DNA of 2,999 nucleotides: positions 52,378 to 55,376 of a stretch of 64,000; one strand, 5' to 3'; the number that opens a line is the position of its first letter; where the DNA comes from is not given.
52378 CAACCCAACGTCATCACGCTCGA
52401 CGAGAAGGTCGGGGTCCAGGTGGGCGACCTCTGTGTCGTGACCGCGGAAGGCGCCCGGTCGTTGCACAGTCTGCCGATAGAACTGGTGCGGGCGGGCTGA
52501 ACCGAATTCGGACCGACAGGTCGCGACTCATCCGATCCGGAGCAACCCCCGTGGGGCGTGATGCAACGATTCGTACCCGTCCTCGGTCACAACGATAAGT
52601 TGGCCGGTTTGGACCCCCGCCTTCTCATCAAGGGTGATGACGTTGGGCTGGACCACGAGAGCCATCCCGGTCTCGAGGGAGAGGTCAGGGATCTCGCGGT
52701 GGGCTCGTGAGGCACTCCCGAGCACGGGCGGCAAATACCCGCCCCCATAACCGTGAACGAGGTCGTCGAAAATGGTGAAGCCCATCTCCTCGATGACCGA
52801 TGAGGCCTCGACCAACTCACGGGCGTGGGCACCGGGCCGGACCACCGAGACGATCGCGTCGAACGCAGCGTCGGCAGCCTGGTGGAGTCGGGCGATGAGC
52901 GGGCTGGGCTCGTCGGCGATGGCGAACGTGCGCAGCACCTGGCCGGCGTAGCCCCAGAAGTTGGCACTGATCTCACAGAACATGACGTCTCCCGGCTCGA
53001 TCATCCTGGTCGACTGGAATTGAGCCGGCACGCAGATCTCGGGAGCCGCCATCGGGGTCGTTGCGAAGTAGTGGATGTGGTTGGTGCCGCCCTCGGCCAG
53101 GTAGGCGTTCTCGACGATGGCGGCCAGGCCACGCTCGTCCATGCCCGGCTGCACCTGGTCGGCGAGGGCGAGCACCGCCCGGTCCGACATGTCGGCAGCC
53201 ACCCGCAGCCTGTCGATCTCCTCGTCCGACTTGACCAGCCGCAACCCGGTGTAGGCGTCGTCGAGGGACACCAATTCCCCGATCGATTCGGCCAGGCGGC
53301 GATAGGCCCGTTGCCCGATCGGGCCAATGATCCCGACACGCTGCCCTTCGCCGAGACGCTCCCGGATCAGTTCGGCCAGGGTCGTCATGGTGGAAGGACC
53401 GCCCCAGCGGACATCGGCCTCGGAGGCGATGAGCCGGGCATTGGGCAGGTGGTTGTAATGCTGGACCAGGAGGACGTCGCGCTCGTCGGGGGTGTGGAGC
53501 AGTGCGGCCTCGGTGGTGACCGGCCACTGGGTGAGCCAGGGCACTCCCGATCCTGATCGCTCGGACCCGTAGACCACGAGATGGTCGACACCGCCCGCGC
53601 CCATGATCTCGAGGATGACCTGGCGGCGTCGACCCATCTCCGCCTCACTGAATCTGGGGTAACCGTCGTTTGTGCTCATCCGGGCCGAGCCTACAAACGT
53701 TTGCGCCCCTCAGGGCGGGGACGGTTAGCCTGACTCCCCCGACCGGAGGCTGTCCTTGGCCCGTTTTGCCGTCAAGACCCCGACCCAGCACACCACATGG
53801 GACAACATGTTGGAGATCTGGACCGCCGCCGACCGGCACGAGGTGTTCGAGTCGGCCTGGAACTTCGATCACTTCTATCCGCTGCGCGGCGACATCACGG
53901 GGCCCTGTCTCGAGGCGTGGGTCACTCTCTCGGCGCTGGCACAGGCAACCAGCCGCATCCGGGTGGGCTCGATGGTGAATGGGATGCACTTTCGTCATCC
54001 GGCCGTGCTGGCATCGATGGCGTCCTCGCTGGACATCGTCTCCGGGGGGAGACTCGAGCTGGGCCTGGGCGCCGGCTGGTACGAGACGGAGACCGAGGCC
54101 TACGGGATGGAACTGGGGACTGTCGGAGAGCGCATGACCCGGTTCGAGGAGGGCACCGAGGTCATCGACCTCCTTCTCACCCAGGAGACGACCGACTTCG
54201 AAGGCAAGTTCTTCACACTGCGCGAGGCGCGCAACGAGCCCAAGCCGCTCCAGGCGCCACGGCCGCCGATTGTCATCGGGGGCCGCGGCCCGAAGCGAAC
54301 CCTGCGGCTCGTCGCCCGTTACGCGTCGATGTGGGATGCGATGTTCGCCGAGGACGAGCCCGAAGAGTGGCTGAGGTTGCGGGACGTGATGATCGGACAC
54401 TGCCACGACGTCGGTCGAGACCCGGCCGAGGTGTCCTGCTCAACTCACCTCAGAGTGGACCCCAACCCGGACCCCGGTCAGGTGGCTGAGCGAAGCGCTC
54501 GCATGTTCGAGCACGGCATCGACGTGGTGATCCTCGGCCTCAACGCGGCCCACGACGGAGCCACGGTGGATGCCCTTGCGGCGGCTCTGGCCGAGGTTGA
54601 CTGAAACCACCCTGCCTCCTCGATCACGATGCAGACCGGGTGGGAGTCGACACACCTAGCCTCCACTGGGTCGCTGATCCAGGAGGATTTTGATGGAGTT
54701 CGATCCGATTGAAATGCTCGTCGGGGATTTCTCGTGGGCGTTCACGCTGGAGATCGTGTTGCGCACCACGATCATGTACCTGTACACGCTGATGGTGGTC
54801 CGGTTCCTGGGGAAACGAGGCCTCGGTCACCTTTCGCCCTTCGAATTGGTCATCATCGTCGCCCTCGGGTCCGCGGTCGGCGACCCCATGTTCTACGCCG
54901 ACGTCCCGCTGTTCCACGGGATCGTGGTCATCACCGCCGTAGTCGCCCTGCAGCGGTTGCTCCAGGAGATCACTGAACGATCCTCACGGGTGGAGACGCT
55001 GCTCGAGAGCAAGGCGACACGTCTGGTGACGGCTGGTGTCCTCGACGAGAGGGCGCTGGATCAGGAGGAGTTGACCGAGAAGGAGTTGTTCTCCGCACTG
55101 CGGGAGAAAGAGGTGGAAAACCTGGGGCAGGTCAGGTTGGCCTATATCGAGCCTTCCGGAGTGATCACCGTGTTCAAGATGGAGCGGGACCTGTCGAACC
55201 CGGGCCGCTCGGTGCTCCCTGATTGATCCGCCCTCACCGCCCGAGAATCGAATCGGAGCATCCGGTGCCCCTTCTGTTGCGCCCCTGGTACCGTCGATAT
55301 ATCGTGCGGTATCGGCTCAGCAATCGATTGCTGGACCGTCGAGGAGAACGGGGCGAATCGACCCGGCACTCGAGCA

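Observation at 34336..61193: One LacI-type palindrome (about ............) recurs in eight promoter gaps and links about 30 kb of hydrolase, oxidoreductase and transporter genes into a single cryptic regulon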

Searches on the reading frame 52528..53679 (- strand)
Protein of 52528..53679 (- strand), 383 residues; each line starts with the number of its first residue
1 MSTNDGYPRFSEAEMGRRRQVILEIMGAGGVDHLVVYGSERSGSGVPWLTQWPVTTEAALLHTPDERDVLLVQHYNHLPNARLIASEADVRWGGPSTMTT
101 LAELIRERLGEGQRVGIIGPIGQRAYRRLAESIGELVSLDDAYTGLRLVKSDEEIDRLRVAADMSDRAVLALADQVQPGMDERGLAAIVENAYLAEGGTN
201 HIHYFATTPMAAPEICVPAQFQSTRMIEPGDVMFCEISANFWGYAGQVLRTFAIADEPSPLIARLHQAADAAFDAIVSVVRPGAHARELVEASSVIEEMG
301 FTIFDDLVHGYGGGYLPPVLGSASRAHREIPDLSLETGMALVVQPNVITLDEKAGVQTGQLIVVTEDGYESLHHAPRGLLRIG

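Call 8: search_protein_families(library=pfam, proteins=[window:52528-53679:-])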
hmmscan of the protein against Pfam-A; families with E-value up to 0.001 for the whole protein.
window:52528-53679:- (383 aa): 1 family
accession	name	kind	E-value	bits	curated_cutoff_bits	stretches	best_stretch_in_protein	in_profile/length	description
PF00557.29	Peptidase_M24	-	3.2e-26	92.8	23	1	157-366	2-208/208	Metallopeptidase family M24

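Call 27: find_homologous_proteins(query=window:52528-53679:-, max_evalue=1e-30)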
Query window:52528-53679:- (383 aa): 5954 proteins with E <= 1e-30 among 8000 candidates; the best 120 are listed.
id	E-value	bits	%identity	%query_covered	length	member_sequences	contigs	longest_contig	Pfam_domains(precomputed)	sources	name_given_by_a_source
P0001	8.7e-252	853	100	100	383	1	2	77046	PF00557.30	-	-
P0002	8.3e-225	764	90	100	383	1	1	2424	PF00557.30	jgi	-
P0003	7.0e-224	761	89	100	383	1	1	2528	PF00557.30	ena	-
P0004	6.5e-223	758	90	100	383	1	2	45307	PF00557.30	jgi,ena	-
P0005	1.4e-216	737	87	100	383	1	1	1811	PF00557.30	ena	-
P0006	2.0e-216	737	86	100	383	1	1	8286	PF00557.30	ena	-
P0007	4.0e-213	726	86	100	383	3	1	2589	PF00557.30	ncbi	-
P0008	7.1e-204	695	82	100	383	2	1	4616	PF00557.30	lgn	-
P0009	3.8e-203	693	83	100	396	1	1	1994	PF00557.30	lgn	-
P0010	2.9e-202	690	83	100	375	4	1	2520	PF00557.30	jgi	jgi:Xaa-Pro aminopeptidase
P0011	2.1e-200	684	80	100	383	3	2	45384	PF00557.30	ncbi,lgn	-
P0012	2.6e-197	674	78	100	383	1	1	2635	PF00557.30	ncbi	ncbi:MAG: M24 family metallopeptidase [Acidimicrobiia bacterium]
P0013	2.3e-177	608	70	99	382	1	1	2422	PF00557.30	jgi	jgi:Xaa-Pro aminopeptidase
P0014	1.6e-174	599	69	99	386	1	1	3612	PF00557.30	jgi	-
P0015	2.4e-174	598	69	99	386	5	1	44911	PF00557.30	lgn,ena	-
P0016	2.5e-173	595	68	99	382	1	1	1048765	PF00557.30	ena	-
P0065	3.0e-167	575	66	99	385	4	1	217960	PF00557.30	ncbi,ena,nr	ncbi:MAG TPA: M24 family metallopeptidase [Acidimicrobiia bacterium]|nr:M24 family metallopeptidase 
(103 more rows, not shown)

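Call 28: find_encoding_contigs(protein=P0004, flank=10000, max_places=2)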
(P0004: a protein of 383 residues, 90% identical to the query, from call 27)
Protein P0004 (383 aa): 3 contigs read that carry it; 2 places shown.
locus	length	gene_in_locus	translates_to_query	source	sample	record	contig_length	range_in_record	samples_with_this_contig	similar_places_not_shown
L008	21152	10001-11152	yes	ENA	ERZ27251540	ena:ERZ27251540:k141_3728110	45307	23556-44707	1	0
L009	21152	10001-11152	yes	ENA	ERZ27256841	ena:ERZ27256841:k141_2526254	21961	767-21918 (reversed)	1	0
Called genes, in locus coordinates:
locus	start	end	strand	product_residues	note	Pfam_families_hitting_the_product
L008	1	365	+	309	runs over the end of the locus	PF00528:BPD_transp_1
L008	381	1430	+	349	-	PF09339:HTH_IclR (faint), PF00356:LacI, PF01381:HTH_3 (faint), PF13560:HTH_31 (faint), PF13936:HTH_38 (faint), PF00532:Peripla_BP_1, PF13407:Peripla_BP_4, PF13377:Peripla_BP_3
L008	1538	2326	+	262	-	PF02633:Creatininase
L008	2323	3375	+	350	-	PF08240:ADH_N, PF16912:Glu_dehyd_C, PF00107:ADH_zinc_N, PF13602:ADH_zinc_N_2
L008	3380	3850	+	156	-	PF07366:SnoaL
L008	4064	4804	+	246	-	PF01925:TauE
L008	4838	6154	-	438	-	PF00005:ABC_tran, PF13304:AAA_21 (faint), PF08352:oligo_HPY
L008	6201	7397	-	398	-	PF00005:ABC_tran, PF13304:AAA_21 (weak), PF08352:oligo_HPY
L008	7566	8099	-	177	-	PF20730:YetF_N (weak), PF04239:DUF421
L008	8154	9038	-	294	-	PF00892:EamA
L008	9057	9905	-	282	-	PF00296:Bac_luciferase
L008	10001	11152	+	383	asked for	PF00557:Peptidase_M24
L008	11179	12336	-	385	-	PF01321:Creatinase_N, PF00557:Peptidase_M24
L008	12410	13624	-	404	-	PF00083:Sugar_tr (faint), PF07690:MFS_1, PF12832:MFS_1_like (faint), PF07690:MFS_1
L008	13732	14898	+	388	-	PF08309:LVIVD (faint)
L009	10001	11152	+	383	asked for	PF00557:Peptidase_M24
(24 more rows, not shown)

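Call 29: find_encoding_contigs(protein=P0011, flank=10000, max_places=2)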
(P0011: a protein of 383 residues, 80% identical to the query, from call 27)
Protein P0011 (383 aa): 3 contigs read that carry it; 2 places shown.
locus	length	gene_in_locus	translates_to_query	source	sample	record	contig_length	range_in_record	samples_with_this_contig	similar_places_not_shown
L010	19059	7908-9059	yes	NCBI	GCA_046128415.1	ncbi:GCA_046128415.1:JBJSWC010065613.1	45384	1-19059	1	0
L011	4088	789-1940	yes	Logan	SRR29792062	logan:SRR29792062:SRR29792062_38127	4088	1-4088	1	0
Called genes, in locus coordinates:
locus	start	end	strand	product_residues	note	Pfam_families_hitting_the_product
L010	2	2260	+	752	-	?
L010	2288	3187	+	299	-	PF01738:DLH (weak), PF00326:Peptidase_S9 (weak), PF07859:Abhydrolase_3 (weak), PF08840:BAAT_C (weak)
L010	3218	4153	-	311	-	PF01488:Shikimate_DH (weak), PF02826:2-Hacid_dh_C (weak), PF03446:NAD_binding_2, PF03807:F420_oxidored (weak), PF14833:NAD_binding_11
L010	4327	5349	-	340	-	PF00174:Oxidored_molyb, PF03404:Mo-co_dimer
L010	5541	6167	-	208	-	-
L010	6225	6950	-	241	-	-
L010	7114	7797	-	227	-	PF12840:HTH_20, PF12802:MarR_2 (faint)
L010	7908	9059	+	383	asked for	PF00557:Peptidase_M24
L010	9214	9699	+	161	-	PF00903:Glyoxalase, PF13669:Glyoxalase_4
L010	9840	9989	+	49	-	PF04945:YHS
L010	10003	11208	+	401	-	PF16701:Ad_Cy_reg (weak), PF28507:Rv1828_C (weak), PF00211:Guanylate_cyc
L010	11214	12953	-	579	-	PF00654:Voltage_CLC, PF00571:CBS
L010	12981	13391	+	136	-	PF01047:MarR (weak), PF12802:MarR_2, PF13463:HTH_27 (weak)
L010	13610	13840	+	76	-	-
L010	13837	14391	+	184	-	-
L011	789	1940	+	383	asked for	PF00557:Peptidase_M24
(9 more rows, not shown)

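Call 31: find_encoding_contigs(protein=P0016, flank=10000, max_places=1)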
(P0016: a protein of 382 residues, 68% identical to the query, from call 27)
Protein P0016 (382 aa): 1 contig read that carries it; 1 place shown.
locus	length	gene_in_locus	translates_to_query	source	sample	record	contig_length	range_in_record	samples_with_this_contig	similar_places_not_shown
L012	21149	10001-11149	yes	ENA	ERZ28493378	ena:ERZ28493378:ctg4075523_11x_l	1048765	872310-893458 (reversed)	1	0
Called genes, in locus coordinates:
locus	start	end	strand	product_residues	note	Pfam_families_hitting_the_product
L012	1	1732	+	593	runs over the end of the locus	PF02129:Peptidase_S15, PF00326:Peptidase_S9 (weak), PF08530:PepX_C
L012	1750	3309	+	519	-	PF01266:DAO (faint), PF01593:Amino_oxidase, PF13450:NAD_binding_8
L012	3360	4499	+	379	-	PF06500:FrsA-like, PF02129:Peptidase_S15 (weak), PF00561:Abhydrolase_1 (weak), PF00326:Peptidase_S9, PF08840:BAAT_C (faint)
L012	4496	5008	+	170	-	PF07355:GRDB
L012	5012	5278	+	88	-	-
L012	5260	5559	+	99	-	-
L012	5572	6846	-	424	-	PF00557:Peptidase_M24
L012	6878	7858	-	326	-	PF00701:DHDPS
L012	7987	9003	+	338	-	PF00701:DHDPS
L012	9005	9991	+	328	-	PF02423:OCD_Mu_crystall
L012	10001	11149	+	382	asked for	PF00557:Peptidase_M24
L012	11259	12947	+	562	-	PF00496:SBP_bac_5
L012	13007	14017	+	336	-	PF19300:BPD_transp_1_N (faint), PF00528:BPD_transp_1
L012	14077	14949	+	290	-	PF00528:BPD_transp_1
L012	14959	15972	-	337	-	PF00291:PALP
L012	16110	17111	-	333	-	PF04909:Amidohydro_2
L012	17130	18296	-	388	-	PF08309:LVIVD (weak)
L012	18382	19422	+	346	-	PF09339:HTH_IclR (faint), PF13560:HTH_31 (faint), PF00356:LacI, PF13936:HTH_38 (faint), PF00532:Peripla_BP_1, PF13407:Peripla_BP_4, PF13377:Peripla_BP_3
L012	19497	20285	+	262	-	PF02633:Creatininase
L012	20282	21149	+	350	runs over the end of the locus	PF08240:ADH_N, PF16912:Glu_dehyd_C, PF00107:ADH_zinc_N, PF13602:ADH_zinc_N_2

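Call 32: find_encoding_contigs(protein=P0065, flank=10000, max_places=1)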
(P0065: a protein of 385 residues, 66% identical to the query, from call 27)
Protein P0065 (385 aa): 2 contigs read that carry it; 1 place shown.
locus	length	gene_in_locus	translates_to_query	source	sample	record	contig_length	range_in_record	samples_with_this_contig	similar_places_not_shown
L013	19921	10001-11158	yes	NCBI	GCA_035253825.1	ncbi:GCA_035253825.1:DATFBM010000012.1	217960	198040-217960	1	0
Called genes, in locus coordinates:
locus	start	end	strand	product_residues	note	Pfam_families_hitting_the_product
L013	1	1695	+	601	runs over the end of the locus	PF02129:Peptidase_S15, PF00561:Abhydrolase_1 (weak), PF00326:Peptidase_S9, PF08530:PepX_C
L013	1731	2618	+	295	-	PF12146:Hydrolase_4, PF00561:Abhydrolase_1, PF12697:Abhydrolase_6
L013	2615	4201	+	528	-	PF01266:DAO (weak), PF01593:Amino_oxidase, PF13450:NAD_binding_8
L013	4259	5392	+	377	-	PF06500:FrsA-like, PF02129:Peptidase_S15 (weak), PF00326:Peptidase_S9, PF00561:Abhydrolase_1, PF12146:Hydrolase_4 (faint), PF08840:BAAT_C (faint)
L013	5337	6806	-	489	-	PF01565:FAD_binding_4, PF08031:BBE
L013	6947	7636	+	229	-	PF01638:HxlR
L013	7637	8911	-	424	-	PF01321:Creatinase_N (weak), PF00557:Peptidase_M24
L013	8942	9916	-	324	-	PF00701:DHDPS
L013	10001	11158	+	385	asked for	PF00557:Peptidase_M24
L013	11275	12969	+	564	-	PF00496:SBP_bac_5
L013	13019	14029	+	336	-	PF19300:BPD_transp_1_N (faint), PF00528:BPD_transp_1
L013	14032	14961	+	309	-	PF00528:BPD_transp_1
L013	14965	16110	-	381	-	PF00291:PALP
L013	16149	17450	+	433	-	PF05977:MFS_3, PF07690:MFS_1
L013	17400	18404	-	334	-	PF04909:Amidohydro_2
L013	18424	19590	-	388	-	PF08309:LVIVD (faint)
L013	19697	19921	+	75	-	?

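Call 38: search_protein_families(library=ncbifam, proteins=[window:52528-53679:-], max_evalue=0.00001)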
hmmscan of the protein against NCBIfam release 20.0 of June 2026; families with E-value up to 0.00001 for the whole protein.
window:52528-53679:- (383 aa): 10 families
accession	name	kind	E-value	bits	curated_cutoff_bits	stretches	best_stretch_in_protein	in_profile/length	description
NF007310.0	PRK09795.1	equivalog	8e-19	67.7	393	1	126-382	106-358/361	aminopeptidase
NF040821.1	dipep_PepQ_Arch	equivalog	6e-18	65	630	1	128-379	99-345/346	Xaa-Pro dipeptidase PepQ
TIGR00500.1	met_pdase_I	equivalog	1.5e-13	50.9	171.35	1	149-374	3-230/247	type I methionyl aminopeptidase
NF038259.1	ectoine_DoeA_2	exception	1.3e-11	43.9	575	1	147-376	151-380/386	ectoine hydrolase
TIGR02993.1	ectoine_eutD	equivalog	1.1e-10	41.2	613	1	147-380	156-388/391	ectoine hydrolase DoeA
NF008131.0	PRK10879.1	equivalog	1.8e-10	40.2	465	1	144-292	168-314/438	Xaa-Pro aminopeptidase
NF011720.0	PRK15173.1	subfamily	3.8e-10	39.3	420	1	139-380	105-340/343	peptidase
NF011173.0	PRK14575.1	equivalog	3.8e-10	39.3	850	1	138-380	167-403/406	putative peptidase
NF011174.0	PRK14576.1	subfamily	1.3e-09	37.4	487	1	137-379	165-401/405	putative endopeptidase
NF043017.1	DimsulpropLyDddP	equivalog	1.4e-08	34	600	1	102-376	159-437/443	dimethylsulfonioproprionate lyase DddP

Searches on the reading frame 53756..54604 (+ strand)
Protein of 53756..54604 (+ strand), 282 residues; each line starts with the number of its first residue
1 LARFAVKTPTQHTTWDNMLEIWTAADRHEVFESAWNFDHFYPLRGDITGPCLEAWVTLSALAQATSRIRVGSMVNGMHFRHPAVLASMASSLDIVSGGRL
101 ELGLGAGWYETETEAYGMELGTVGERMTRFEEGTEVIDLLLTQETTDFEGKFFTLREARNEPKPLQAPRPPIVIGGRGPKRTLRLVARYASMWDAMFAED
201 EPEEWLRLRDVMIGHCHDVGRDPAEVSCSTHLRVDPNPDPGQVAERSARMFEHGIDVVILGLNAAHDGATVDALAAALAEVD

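Call 8: search_protein_families(library=pfam, proteins=[window:53756-54604:+])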
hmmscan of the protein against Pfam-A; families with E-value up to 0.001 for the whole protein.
window:53756-54604:+ (282 aa): 1 family
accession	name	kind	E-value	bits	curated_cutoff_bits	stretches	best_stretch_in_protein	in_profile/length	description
PF00296.26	Bac_luciferase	-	8.2e-43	147.4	27.9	1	7-252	6-246/314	Luciferase-like monooxygenase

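Call 38: search_protein_families(library=ncbifam, proteins=[window:53756-54604:+], max_evalue=0.00001)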
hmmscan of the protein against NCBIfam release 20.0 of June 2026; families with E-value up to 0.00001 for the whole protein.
window:53756-54604:+ (282 aa): 28 families (the best 25 are shown)
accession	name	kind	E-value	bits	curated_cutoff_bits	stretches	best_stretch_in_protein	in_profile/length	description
TIGR03560.1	F420_Rv1855c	subfamily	3.1e-78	262.7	231.4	1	4-230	2-226/227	TIGR03560 family F420-dependent LLM class oxidoreductase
TIGR03856.1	F420_MSMEG_2906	subfamily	7.7e-50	169.8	243.7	1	5-272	4-242/249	LLM class F420-dependent oxidoreductase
TIGR03619.1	F420_Rv2161c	subfamily_domain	2.9e-41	141.7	166.9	1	47-260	39-245/247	TIGR03619 family F420-dependent LLM class oxidoreductase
TIGR03621.1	F420_MSMEG_2516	subfamily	1.8e-34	119.3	213.15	1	56-192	44-172/295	TIGR03621 family F420-dependent LLM class oxidoreductase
TIGR03557.1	F420_G6P_family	subfamily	5.6e-23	81.6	210.4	1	24-199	21-191/316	TIGR03557 family F420-dependent LLM class oxidoreductase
TIGR04021.1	LLM_DMSO2_sfnG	equivalog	1.7e-22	80.3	382.95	1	31-178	42-186/350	dimethylsulfone monooxygenase SfnG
TIGR04465.1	ArgArg_F420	equivalog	3.3e-19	69.2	470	1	16-225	60-261/364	F420-dependent hydroxymycolic acid dehydrogenase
TIGR03571.1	lucif_BA3436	subfamily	4.6e-18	65.5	303.9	1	15-176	30-189/304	TIGR03571 family LLM class oxidoreductase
TIGR03565.1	alk_sulf_monoox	equivalog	5.4e-18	65.2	518.2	1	50-178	51-177/346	FMNH2-dependent alkanesulfonate monooxygenase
NF002619.0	PRK02271.1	equivalog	6.6e-17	61.8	276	1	30-187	27-168/329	5,10-methylenetetrahydromethanopterin reductase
NF001939.1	PRK00719.1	subfamily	1.1e-16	60.6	510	1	51-178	52-177/373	alkanesulfonate monooxygenase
TIGR03555.1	F420_mer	equivalog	3.4e-16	59.5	348.7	1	31-190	26-170/325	5,10-methylenetetrahydromethanopterin reductase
TIGR03612.1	RutA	equivalog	7e-16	58.7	498.3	1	51-191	64-202/355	pyrimidine utilization protein A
TIGR04024.1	F420_NP1902A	hypoth_equivalog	2.5e-15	56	345.4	1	54-214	42-196/330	TIGR04024 family LLM class F420-dependent oxidoreductase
TIGR03857.1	F420_MSMEG_2249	hypoth_equivalog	3.8e-15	55.9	218.4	1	53-238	41-218/329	TIGR03857 family LLM class F420-dependent oxidoreductase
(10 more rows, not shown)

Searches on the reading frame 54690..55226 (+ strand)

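Call 8: search_protein_families(library=pfam, proteins=[window:54690-55226:+])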
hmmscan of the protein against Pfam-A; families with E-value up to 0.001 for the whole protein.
window:54690-55226:+ (178 aa): 2 families
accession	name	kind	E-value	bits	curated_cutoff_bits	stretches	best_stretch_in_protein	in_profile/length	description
PF04239.17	DUF421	-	1.7e-11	44.1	23.6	1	97-166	2-71/129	YetF C-terminal domain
PF20730.2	YetF_N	-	1.6e-05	25.1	26.5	1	20-91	2-73/76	YetF N-terminal transmembrane domain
